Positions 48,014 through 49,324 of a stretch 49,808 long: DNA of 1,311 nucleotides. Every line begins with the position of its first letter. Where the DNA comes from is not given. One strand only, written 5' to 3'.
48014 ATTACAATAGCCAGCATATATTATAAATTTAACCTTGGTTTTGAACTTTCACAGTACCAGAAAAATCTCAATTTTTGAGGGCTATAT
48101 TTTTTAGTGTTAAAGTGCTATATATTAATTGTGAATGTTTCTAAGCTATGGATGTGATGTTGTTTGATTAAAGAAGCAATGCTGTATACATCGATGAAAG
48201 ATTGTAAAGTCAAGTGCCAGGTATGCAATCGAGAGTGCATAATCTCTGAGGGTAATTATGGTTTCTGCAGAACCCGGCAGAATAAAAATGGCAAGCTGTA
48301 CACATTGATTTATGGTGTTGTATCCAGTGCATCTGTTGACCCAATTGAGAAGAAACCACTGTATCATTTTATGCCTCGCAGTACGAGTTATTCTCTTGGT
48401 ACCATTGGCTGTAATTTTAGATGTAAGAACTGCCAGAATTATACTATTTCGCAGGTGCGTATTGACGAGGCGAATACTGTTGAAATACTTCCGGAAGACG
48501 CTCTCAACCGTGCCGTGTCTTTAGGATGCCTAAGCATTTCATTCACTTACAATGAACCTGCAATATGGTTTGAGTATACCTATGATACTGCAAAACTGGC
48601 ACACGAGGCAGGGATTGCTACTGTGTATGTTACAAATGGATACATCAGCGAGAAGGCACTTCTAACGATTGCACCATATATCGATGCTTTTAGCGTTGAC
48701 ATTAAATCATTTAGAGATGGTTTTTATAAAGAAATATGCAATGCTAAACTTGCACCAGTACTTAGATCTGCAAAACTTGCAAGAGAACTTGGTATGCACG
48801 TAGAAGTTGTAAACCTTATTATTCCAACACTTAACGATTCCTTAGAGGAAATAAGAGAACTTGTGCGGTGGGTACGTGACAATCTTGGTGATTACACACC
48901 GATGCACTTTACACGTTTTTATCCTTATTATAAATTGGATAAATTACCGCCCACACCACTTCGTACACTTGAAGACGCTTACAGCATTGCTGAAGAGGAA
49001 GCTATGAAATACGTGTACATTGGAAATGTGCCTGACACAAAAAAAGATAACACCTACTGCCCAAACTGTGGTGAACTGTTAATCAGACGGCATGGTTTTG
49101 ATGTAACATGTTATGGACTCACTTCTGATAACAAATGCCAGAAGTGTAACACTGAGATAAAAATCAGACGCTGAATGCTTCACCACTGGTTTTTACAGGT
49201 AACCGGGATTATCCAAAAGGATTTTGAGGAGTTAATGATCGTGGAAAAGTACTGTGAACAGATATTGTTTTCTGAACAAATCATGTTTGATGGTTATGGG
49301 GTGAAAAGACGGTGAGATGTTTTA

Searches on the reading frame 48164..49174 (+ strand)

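Call 7: search_protein_families(library=pfam, proteins=[window:48164-49174:+], max_evalue=0.001)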
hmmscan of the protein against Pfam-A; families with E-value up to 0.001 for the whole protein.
window:48164-49174:+ (336 aa): 2 families
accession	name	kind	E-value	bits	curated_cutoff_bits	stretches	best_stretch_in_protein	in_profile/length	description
PF04055.27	Radical_SAM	-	4.8e-19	69.6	29.5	1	80-236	4-165/166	Radical SAM superfamily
PF13353.11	Fer4_12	-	0.00081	20.1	22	0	81-167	13-99/137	4Fe-4S single cluster domain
